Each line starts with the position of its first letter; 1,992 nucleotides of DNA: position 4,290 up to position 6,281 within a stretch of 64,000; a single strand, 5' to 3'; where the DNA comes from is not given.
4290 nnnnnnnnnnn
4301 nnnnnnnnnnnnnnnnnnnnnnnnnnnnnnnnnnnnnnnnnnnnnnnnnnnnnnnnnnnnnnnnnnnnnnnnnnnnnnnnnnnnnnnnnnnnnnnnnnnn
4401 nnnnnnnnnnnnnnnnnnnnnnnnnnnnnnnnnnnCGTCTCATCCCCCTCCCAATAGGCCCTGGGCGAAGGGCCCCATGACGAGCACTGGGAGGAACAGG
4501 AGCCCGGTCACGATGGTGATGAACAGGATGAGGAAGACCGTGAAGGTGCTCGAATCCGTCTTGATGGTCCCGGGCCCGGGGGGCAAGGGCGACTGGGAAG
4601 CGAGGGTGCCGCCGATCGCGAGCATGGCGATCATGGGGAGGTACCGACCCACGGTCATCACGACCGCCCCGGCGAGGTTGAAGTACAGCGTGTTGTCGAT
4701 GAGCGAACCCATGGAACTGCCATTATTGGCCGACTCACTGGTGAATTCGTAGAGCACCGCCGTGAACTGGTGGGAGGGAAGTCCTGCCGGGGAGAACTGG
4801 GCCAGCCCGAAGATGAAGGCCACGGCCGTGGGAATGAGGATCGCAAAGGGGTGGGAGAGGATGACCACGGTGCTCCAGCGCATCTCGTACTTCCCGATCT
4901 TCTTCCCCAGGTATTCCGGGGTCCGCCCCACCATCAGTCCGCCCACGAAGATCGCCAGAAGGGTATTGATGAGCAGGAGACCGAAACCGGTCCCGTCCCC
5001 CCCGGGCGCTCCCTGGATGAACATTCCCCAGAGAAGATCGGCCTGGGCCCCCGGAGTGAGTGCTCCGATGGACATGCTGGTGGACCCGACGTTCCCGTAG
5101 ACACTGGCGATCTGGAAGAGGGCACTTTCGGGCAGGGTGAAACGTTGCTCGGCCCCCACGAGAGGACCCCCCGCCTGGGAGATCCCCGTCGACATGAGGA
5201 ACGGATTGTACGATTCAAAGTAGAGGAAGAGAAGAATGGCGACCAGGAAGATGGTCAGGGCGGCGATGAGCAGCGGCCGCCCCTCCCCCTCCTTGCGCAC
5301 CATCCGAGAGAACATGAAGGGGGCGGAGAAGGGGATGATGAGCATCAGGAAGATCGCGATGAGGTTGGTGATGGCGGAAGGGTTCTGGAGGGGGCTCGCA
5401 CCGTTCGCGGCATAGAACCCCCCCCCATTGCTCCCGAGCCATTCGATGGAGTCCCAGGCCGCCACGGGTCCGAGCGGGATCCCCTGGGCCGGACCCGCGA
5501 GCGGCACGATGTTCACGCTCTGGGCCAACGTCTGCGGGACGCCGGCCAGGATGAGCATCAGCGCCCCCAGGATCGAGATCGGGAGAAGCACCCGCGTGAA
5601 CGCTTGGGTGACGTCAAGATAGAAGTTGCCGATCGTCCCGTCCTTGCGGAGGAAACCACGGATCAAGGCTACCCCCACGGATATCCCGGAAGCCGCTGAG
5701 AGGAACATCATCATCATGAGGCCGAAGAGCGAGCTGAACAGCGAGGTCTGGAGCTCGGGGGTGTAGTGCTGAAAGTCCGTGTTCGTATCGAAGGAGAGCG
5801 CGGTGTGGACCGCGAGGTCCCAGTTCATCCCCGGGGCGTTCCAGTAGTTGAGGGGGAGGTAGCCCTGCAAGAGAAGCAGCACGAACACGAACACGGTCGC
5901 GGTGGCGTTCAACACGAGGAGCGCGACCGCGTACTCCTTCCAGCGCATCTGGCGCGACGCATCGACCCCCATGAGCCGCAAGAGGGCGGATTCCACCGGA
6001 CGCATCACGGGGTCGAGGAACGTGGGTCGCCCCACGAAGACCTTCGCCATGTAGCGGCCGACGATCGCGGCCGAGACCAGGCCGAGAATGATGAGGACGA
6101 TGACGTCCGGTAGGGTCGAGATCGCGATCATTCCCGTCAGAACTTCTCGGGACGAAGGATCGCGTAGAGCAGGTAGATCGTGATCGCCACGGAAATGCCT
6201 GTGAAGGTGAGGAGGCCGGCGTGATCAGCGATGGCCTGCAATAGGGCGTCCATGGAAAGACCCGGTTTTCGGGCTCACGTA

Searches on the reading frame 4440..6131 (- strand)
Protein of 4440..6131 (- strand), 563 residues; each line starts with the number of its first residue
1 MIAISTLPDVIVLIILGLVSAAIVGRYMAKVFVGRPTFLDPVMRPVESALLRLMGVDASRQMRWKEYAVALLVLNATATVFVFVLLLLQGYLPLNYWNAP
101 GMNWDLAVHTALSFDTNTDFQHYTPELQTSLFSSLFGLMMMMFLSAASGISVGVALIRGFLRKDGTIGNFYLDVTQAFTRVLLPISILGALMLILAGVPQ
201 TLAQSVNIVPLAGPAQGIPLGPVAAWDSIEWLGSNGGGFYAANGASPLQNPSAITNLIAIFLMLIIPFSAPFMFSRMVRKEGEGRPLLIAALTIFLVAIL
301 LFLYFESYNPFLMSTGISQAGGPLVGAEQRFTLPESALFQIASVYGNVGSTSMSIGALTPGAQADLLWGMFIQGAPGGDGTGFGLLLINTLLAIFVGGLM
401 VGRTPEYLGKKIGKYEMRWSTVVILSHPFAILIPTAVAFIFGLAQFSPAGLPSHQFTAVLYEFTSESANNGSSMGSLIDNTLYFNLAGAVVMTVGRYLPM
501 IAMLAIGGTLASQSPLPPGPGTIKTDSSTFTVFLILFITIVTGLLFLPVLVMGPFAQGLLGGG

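Call 8: search_protein_families(library=pfam, proteins=[window:4440-6131:-], max_evalue=0.00001)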
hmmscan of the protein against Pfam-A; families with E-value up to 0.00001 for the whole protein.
window:4440-6131:- (563 aa): 1 family
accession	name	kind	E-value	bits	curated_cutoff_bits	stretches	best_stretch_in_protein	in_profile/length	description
PF03814.21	KdpA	-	5.8e-175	583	22.6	1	12-559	2-548/548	Potassium-transporting ATPase A subunit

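Call 17: find_encoding_contigs(protein=window:4440-6131:-, flank=10000, max_places=1)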
Protein window:4440-6131:- (563 aa): 2 contigs read that carry it; 1 place shown.
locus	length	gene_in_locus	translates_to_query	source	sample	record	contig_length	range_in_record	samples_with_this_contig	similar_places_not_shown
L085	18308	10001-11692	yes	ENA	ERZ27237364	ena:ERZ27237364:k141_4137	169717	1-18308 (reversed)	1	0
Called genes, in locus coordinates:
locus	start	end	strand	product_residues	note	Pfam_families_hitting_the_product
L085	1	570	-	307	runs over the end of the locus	PF00892:EamA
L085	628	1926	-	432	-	PF01977:UbiD, PF20696:UbiD_C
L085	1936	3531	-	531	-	PF04055:Radical_SAM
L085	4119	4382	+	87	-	-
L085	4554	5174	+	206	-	PF12802:MarR_2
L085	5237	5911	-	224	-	PF01885:PTS_2-RNA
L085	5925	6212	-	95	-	PF13656:RNA_pol_L_2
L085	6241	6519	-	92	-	PF01253:SUI1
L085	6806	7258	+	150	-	PF06445:GyrI-like (faint)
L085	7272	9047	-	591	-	PF07690:MFS_1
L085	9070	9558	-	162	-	PF12802:MarR_2, PF01047:MarR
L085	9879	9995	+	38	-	PF09604:Potass_KdpF (weak)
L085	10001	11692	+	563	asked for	PF03814:KdpA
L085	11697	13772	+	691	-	PF00122:E1-E2_ATPase, PF00702:Hydrolase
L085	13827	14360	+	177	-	PF02669:KdpC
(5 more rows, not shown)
